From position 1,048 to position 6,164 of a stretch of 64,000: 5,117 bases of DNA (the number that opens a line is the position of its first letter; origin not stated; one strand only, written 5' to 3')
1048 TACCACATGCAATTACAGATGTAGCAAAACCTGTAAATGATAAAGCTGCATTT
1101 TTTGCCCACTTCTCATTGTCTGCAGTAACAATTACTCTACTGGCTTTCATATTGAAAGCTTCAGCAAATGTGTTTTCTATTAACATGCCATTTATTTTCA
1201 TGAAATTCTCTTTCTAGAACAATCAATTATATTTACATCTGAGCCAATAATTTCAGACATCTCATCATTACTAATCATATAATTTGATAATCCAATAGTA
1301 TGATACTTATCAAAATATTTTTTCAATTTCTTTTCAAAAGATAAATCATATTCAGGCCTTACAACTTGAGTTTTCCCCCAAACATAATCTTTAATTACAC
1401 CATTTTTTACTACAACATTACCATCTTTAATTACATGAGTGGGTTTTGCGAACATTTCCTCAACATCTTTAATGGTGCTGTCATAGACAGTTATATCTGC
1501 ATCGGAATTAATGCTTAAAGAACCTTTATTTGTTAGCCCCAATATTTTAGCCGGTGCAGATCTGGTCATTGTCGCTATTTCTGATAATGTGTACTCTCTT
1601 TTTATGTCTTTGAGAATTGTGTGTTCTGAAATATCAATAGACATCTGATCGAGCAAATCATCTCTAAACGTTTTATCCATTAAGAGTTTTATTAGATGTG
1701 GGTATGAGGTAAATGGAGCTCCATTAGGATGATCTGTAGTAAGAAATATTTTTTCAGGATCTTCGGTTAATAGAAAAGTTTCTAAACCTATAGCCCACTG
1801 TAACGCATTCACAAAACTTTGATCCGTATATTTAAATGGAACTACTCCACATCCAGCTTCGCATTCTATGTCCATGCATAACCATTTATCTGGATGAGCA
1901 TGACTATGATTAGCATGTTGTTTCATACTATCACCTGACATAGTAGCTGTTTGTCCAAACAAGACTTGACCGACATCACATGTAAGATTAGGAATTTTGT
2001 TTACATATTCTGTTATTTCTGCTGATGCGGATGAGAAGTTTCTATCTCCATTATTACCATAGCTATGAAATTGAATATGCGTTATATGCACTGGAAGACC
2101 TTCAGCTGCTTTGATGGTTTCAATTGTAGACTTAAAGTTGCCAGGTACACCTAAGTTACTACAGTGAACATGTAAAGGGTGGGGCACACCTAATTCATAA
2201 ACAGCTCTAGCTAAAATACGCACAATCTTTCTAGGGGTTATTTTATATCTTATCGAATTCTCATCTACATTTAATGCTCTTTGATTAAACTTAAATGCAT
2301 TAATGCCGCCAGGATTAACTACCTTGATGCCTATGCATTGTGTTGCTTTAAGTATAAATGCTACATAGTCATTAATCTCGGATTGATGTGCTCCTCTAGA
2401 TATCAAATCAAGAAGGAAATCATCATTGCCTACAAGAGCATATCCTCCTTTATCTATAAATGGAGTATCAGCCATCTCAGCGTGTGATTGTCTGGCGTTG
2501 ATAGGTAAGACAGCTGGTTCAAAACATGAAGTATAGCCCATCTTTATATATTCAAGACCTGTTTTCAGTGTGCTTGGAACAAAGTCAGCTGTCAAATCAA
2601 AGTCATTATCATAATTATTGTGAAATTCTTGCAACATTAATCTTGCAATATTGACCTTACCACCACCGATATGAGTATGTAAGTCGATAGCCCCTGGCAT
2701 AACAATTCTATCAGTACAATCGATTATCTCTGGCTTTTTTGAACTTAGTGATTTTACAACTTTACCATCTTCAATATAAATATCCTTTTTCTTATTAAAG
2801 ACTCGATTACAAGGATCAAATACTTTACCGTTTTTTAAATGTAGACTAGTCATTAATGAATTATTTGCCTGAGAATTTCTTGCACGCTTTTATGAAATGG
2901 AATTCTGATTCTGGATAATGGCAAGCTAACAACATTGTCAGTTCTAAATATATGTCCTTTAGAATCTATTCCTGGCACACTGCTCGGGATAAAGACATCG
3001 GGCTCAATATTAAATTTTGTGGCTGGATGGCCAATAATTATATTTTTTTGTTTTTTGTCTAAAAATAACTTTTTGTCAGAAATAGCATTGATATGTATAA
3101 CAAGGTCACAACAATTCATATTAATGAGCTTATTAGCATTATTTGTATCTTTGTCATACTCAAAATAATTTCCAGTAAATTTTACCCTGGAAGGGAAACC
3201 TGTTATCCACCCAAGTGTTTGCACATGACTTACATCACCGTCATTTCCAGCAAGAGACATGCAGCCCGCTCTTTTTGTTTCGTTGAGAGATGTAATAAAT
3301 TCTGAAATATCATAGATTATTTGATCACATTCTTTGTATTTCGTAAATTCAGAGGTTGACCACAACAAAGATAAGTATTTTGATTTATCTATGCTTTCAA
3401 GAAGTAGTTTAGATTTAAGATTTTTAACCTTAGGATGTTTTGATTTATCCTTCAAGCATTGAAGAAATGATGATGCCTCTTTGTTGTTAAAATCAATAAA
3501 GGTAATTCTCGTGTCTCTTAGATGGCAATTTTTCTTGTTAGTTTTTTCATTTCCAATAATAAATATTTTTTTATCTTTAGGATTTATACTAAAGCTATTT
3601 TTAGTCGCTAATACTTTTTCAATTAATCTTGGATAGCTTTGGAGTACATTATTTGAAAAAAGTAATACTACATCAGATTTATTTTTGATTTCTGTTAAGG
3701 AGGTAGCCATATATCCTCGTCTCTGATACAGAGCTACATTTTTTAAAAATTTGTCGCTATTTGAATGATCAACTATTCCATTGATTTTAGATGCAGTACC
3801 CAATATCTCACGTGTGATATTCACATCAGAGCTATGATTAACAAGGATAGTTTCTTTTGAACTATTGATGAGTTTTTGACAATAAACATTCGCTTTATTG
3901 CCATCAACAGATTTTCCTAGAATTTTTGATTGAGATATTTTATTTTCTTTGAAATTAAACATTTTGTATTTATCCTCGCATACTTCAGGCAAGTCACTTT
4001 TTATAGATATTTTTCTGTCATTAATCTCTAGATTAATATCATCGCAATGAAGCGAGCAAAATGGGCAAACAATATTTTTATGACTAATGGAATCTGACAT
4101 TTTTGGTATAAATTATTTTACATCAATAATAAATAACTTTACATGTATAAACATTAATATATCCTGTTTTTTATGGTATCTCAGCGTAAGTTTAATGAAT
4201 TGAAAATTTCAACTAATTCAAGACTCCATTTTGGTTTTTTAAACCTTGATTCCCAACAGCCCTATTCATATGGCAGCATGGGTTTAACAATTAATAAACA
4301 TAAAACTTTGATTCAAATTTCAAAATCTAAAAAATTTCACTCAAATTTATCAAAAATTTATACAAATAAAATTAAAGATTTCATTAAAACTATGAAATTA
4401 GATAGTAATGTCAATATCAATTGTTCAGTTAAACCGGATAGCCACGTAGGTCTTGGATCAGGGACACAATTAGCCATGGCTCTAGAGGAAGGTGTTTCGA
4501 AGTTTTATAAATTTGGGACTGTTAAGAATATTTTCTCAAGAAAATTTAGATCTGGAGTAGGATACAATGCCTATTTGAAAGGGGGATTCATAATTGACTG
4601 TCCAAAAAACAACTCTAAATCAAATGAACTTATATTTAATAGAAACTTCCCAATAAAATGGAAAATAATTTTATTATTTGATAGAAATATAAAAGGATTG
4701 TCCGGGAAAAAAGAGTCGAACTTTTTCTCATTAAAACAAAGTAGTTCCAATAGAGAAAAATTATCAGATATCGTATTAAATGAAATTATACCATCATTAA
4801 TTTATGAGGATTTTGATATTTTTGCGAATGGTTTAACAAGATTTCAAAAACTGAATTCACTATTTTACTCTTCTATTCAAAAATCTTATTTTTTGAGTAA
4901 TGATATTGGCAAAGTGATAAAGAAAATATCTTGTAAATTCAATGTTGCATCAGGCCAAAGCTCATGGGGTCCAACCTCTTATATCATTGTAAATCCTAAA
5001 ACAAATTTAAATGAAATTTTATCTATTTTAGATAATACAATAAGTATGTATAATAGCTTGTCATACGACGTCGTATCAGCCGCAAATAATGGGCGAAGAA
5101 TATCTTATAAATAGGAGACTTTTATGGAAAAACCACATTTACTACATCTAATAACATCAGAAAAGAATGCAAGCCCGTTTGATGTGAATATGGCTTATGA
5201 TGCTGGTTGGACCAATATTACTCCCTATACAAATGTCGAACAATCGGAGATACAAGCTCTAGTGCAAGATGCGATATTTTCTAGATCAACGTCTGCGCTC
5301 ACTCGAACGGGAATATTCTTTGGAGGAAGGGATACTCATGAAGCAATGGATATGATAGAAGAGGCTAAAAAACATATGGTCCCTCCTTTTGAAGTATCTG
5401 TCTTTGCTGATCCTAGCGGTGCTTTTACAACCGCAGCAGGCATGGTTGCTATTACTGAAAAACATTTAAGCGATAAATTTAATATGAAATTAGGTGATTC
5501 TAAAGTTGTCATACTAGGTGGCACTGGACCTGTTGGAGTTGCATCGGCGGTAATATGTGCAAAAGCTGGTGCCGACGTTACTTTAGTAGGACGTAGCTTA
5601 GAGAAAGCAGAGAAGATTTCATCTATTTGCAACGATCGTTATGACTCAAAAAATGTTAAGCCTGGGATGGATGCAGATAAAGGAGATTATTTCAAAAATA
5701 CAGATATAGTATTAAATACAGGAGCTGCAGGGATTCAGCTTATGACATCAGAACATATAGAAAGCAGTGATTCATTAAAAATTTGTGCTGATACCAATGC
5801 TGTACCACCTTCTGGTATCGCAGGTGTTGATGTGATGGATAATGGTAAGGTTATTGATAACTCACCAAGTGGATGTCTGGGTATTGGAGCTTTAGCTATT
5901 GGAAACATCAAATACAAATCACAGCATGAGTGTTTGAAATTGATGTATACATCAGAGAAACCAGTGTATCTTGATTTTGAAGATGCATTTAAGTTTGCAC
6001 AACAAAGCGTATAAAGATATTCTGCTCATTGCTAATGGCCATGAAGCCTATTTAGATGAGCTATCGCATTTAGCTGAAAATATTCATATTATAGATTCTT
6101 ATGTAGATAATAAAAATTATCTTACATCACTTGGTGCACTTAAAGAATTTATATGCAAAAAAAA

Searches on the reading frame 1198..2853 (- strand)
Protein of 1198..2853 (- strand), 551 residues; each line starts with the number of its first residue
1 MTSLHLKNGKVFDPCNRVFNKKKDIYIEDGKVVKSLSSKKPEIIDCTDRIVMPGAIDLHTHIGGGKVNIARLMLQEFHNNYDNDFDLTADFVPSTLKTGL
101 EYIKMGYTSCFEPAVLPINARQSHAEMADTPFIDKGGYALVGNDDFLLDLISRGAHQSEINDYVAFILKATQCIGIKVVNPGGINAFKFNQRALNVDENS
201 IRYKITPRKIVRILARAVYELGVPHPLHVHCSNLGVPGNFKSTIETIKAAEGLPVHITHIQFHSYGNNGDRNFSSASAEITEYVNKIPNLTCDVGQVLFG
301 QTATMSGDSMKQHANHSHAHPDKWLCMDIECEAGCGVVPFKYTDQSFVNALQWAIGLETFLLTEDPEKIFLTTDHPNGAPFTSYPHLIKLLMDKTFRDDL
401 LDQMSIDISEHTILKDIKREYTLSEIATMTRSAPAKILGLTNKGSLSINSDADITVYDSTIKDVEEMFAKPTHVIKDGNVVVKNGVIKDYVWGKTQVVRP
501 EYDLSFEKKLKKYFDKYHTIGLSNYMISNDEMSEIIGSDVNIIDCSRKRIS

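Call 25: search_protein_families(library=ncbifam, proteins=[window:1198-2853:-])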
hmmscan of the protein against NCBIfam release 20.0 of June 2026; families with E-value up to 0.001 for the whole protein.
window:1198-2853:- (551 aa): 46 families (the best 25 are shown)
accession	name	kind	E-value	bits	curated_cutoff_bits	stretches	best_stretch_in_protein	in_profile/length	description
TIGR03121.1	one_C_dehyd_A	equivalog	5.2e-212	705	392.75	1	4-534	2-554/556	formylmethanofuran dehydrogenase subunit A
NF042911.1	FMH_DH_FwdA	exception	5.5e-143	477.4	950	1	6-533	4-559/569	tungsten-dependent formylmethanofuran dehydrogenase subunit FwdA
NF006689.0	PRK09237.1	equivalog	1.3e-16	60.2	371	2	3-62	4-66/383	amidohydrolase/deacetylase family metallohydrolase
NF004839.0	PRK06189.1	equivalog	1.4e-11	43.8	631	1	417-494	349-428/451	allantoinase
TIGR03178.1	allantoinase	equivalog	5.4e-11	42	357.85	2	417-474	343-403/441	allantoinase AllB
TIGR02033.1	D-hydantoinase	equivalog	1.2e-10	40.9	393.25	1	6-63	3-61/454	dihydropyrimidinase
NF006560.0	PRK09061.1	subfamily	1.2e-10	40.3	340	1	5-61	29-86/517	amidohydrolase family protein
NF006844.0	PRK09357.2-5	equivalog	1.5e-10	40.7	701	1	1-62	1-64/422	dihydroorotase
TIGR01975.1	isoAsp_dipep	equivalog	3e-10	39.8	331.25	1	418-483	320-385/389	beta-aspartyl-peptidase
NF002668.0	PRK02382.1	equivalog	3.7e-10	39.1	452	2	1-62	3-57/436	dihydroorotase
NF006839.0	PRK09357.1-4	equivalog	1e-09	37.6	576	1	5-62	3-62/422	dihydroorotase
NF009941.0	PRK13404.1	subfamily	4.3e-09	35.6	647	1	422-462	366-407/478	dihydropyrimidinase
TIGR00857.1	pyrC_multi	subfamily_domain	6.2e-09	35.3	279.05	0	22-64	5-50/412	dihydroorotase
NF005759.0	PRK07583.1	equivalog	1.3e-08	34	403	0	22-67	40-89/438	cytosine deaminase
NF006845.0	PRK09357.2-6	equivalog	2.3e-08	33.2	728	1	4-62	3-64/428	dihydroorotase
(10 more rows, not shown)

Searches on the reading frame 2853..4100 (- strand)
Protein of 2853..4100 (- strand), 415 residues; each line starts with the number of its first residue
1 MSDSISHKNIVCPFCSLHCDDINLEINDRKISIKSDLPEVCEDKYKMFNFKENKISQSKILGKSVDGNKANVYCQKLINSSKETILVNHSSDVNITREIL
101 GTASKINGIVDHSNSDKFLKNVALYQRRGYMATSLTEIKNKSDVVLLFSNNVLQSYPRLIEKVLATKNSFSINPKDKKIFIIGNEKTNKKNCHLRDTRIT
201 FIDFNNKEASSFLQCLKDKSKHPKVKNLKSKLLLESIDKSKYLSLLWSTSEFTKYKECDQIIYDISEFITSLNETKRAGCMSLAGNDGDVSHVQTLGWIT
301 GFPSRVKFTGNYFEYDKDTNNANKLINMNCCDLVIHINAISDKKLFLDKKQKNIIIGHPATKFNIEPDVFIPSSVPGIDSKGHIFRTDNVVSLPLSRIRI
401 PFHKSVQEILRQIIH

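Call 25: search_protein_families(library=ncbifam, proteins=[window:2853-4100:-])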
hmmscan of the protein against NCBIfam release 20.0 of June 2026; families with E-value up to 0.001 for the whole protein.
window:2853-4100:- (415 aa): 1 family
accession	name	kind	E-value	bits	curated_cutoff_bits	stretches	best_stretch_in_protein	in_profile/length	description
TIGR03129.1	one_C_dehyd_B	equivalog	8.3e-47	159.7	327.8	1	9-414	1-418/421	formylmethanofuran dehydrogenase subunit B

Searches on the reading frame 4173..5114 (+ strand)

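Call 25: search_protein_families(library=ncbifam, proteins=[window:4173-5114:+])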
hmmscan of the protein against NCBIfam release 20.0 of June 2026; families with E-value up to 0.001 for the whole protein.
window:4173-5114:+ (313 aa): 2 families
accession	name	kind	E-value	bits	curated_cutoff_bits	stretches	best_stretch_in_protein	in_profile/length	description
NF040726.1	BetaRFA-P_synth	equivalog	8.3e-33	113.9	328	1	11-290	2-310/327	beta-ribofuranosylaminobenzene 5'-phosphate synthase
TIGR00144.1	beta_RFAP_syn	subfamily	2e-27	96.3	113.5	1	10-306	1-318/325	beta-ribofuranosylaminobenzene 5'-phosphate synthase family protein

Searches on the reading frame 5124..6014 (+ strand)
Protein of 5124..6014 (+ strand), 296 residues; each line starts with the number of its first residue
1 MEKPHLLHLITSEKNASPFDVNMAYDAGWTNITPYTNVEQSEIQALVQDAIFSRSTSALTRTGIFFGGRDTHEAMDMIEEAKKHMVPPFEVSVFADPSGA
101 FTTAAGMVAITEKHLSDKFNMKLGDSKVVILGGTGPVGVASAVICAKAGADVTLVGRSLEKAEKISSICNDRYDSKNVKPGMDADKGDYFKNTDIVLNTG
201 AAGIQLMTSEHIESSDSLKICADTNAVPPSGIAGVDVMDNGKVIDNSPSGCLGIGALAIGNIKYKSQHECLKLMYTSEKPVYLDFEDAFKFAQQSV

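Call 25: search_protein_families(library=ncbifam, proteins=[window:5124-6014:+])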
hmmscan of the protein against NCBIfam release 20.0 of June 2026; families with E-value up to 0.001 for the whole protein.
window:5124-6014:+ (296 aa): 14 families
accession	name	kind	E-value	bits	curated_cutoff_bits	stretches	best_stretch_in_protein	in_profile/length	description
NF005449.0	PRK07041.1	equivalog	1.2e-06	28.6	257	1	120-169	2-51/240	SDR family oxidoreductase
NF005752.0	PRK07576.1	subfamily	3.8e-05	23.1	321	1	121-210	5-103/271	SDR family oxidoreductase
NF001310.0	PRK00258.1-2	equivalog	8.5e-05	21.8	221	1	113-208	109-202/279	shikimate dehydrogenase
TIGR01915.1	npdG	equivalog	0.00012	22.1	149.8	1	127-177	2-52/220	NADPH-dependent F420 reductase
TIGR03206.1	benzo_BadH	equivalog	0.00039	19.9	431.2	0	125-169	3-47/250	2-hydroxycyclohexanecarboxyl-CoA dehydrogenase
NF006132.0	PRK08277.1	subfamily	0.00039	19.9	281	1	120-167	5-52/280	D-mannonate oxidoreductase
NF037941.1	PKS_NbtC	equivalog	0.00051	18.1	1150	1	120-168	674-723/1027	nocobactin polyketide synthase NbtC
NF001933.0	PRK00711.1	subfamily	0.00054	19.1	383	1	127-166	2-40/429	D-amino acid dehydrogenase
NF041183.1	Pks2_ls1_myc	equivalog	0.00059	16.8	2400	1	109-204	1530-1630/2086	sulfolipid-1 biosynthesis phthioceranic/hydroxyphthioceranic acid synthase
NF006565.0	PRK09072.1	equivalog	0.00072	19.2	238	0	121-166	1-46/265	SDR family oxidoreductase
NF005672.0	PRK07454.1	equivalog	0.00078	18.7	234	0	126-171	7-52/241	SDR family oxidoreductase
NF000744.0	PRK00045.1-3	equivalog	0.00097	18.1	429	0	104-215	162-273/447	glutamyl-tRNA reductase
NF004779.0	PRK06125.1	subfamily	0.00098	18.7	261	0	120-176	2-58/259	short-chain dehydrogenase/reductase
NF005909.0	PRK07890.1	subfamily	0.00098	18.5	258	0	125-171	6-53/260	short chain dehydrogenase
